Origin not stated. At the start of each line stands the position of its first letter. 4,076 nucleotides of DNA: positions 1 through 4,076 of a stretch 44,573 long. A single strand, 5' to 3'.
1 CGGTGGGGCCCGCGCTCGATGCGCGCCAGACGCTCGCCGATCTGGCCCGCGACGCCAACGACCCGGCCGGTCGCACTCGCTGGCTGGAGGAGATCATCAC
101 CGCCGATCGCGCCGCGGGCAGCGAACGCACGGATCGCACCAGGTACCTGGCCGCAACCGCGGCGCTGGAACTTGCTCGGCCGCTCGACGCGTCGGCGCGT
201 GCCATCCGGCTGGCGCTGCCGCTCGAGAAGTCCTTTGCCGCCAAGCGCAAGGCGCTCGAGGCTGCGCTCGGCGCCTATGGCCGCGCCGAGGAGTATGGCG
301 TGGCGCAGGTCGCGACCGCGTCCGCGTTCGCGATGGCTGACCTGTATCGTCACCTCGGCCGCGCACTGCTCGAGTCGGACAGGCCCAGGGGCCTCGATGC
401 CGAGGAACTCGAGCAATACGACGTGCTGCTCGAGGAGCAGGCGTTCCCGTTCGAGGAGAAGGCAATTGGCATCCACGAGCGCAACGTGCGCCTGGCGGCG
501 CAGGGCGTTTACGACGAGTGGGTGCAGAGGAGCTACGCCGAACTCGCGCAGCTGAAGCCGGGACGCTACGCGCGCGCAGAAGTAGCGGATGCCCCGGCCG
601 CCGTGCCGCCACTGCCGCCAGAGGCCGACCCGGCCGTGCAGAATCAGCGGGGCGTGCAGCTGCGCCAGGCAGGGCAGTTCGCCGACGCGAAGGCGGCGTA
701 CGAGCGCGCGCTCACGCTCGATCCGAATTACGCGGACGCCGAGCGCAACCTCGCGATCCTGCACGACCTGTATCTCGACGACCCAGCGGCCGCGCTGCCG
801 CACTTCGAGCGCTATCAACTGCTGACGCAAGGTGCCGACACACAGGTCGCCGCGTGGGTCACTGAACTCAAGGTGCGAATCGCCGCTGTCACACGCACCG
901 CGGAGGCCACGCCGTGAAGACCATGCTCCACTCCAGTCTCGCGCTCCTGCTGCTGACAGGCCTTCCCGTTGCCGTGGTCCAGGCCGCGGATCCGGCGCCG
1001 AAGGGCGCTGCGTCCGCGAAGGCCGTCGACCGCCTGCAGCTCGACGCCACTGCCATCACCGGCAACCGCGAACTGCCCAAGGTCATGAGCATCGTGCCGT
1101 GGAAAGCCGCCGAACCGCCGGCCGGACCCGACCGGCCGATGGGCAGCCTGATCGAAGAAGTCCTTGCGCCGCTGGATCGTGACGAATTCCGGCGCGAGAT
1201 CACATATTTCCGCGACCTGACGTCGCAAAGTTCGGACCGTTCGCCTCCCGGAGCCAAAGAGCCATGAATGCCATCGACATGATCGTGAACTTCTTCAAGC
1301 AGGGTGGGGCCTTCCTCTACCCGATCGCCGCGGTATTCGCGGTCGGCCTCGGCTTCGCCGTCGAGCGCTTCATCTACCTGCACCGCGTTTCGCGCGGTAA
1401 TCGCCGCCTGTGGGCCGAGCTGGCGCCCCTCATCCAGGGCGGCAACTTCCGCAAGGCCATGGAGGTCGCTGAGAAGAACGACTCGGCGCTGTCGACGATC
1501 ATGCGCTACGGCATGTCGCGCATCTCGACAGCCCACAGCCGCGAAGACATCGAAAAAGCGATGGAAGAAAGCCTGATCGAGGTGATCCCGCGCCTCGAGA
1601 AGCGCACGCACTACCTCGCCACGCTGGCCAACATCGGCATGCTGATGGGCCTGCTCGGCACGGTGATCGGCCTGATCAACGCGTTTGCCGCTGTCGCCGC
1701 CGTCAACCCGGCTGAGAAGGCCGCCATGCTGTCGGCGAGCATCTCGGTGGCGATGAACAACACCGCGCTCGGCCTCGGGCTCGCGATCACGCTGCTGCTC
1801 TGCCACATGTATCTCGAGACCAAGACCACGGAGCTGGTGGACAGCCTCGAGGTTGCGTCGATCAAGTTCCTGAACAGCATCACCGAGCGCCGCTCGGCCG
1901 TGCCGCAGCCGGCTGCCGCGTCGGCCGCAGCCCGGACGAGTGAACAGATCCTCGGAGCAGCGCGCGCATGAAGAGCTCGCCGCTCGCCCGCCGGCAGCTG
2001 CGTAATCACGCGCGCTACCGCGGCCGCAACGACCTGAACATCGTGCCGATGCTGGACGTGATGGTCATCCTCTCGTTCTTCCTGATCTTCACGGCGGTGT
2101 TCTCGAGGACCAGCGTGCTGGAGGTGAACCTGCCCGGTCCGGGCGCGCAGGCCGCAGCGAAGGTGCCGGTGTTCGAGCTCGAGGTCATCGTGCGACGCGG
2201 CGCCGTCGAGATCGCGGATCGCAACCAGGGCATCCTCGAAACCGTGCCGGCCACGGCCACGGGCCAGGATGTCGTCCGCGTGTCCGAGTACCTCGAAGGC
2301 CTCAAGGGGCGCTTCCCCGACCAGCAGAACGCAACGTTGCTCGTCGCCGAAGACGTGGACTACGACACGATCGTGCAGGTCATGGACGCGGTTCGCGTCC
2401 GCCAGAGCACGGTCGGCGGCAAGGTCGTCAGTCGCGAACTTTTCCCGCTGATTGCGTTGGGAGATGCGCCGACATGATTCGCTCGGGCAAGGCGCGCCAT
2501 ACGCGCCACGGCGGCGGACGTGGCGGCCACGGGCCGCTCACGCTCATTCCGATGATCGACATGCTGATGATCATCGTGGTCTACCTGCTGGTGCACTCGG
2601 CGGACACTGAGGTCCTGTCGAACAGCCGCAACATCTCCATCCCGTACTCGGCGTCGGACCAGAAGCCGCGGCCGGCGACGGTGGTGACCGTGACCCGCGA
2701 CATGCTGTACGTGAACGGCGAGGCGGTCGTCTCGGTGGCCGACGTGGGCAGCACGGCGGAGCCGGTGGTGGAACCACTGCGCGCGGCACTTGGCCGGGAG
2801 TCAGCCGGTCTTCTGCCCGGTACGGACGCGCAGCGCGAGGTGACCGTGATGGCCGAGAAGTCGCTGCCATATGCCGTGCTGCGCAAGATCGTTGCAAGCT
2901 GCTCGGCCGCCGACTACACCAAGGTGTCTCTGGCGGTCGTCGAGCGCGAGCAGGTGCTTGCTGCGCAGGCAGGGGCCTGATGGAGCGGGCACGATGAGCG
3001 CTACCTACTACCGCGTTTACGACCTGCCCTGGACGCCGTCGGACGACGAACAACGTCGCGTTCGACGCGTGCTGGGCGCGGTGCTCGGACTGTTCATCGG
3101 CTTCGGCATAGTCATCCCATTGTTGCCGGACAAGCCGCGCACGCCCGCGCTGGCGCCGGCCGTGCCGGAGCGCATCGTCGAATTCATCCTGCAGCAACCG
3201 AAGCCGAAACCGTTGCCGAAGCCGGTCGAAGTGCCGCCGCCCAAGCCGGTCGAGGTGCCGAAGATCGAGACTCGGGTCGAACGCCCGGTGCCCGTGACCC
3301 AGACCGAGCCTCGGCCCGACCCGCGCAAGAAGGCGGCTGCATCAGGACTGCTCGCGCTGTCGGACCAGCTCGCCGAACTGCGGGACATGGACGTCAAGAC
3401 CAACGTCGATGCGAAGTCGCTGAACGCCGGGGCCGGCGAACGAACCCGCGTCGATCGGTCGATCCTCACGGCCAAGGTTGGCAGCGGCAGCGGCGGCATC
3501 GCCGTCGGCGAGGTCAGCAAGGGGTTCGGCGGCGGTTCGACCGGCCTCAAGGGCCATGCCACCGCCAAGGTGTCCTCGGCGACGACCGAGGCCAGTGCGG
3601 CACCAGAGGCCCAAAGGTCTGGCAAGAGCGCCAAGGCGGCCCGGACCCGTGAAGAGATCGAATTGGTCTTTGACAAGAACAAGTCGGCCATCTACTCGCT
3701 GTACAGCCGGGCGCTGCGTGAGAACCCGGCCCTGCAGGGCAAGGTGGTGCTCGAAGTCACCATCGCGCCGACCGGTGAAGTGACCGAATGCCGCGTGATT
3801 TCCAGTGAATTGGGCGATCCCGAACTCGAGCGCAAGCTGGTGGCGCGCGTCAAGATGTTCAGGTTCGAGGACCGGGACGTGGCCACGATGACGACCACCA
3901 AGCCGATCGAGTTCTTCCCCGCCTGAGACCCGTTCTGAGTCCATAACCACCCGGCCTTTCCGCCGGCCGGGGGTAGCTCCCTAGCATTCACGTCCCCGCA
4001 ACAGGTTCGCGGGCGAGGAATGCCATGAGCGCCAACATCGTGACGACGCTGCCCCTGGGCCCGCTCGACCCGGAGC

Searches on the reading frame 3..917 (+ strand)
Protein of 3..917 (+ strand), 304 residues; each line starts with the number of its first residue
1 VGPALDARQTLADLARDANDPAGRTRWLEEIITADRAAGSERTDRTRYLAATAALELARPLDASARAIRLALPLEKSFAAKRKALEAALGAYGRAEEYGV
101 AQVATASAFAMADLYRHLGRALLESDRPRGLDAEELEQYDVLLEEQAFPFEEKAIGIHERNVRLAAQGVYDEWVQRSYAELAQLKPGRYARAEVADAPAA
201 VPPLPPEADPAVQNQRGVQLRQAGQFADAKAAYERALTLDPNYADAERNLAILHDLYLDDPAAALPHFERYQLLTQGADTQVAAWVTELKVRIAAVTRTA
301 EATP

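Call 49: search_protein_families(library=pfam, proteins=[window:3-917:+], max_evalue=0.0001)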
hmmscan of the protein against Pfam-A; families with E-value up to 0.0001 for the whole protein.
window:3-917:+ (304 aa): 4 families
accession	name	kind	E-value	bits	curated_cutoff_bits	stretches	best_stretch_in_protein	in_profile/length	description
PF00515.34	TPR_1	-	1.6e-06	28.2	27.8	1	212-243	3-34/34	Tetratricopeptide repeat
PF07719.23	TPR_2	-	2.1e-06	27.9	27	1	211-243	2-34/34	Tetratricopeptide repeat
PF13414.12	TPR_11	-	8.3e-06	25.8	26.8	1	220-253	4-37/42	TPR repeat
PF13428.12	TPR_14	-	4.4e-05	24.2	23.5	1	211-252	2-43/44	Tetratricopeptide repeat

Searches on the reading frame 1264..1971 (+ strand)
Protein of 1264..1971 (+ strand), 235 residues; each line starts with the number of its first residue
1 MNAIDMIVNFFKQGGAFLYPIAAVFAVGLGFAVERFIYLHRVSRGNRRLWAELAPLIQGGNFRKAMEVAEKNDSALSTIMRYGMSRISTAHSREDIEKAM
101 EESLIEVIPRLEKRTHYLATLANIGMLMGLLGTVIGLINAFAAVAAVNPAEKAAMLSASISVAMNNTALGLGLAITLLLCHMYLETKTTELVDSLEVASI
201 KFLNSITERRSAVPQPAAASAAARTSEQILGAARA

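Call 49: search_protein_families(library=pfam, proteins=[window:1264-1971:+], max_evalue=0.0001)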
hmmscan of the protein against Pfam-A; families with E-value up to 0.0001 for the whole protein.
window:1264-1971:+ (235 aa): 1 family
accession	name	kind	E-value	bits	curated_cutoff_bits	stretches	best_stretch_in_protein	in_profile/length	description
PF01618.21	MotA_ExbB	-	5.4e-27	94.5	22.9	1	73-196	3-126/127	MotA/TolQ/ExbB proton channel family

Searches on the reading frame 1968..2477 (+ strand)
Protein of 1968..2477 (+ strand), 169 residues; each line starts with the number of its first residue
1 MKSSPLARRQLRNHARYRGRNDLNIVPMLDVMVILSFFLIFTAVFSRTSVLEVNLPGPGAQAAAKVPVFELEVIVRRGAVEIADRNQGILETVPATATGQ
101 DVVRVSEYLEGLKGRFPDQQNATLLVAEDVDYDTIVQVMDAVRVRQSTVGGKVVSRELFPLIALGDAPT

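Call 49: search_protein_families(library=pfam, proteins=[window:1968-2477:+], max_evalue=0.0001)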
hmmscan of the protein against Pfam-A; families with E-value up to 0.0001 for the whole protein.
window:1968-2477:+ (169 aa): 1 family
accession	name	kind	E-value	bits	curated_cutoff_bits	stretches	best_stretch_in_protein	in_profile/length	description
PF02472.21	ExbD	-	6.2e-13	49.4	25.4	1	20-145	5-116/128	Biopolymer transport protein ExbD/TolR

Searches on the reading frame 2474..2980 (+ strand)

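Call 49: search_protein_families(library=pfam, proteins=[window:2474-2980:+], max_evalue=0.0001)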
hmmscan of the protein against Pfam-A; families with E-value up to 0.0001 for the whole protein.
window:2474-2980:+ (168 aa): 1 family
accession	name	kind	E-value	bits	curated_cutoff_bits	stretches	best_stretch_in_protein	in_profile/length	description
PF02472.21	ExbD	-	1.4e-13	51.4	25.4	1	23-155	9-125/128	Biopolymer transport protein ExbD/TolR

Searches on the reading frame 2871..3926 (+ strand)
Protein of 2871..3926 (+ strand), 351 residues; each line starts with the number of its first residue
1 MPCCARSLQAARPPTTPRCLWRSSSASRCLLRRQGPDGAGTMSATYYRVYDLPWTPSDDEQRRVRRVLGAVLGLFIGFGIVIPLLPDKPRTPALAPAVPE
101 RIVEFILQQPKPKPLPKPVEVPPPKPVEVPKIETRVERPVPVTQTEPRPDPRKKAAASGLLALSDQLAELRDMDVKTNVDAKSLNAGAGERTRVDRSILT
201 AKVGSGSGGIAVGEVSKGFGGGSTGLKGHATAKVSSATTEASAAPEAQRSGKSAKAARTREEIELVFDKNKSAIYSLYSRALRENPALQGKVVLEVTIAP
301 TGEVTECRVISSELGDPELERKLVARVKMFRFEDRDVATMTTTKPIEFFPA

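Call 48: search_protein_families(library=pfam, proteins=[window:2871-3926:+], max_evalue=0.0001)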
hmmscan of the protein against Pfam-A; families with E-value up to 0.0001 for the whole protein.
window:2871-3926:+ (351 aa): 1 family
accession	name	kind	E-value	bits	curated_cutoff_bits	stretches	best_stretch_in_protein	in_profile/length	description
PF03544.19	TonB_C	-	2.8e-05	24.9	24.6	1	287-333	13-58/79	Gram-negative bacterial TonB protein C-terminal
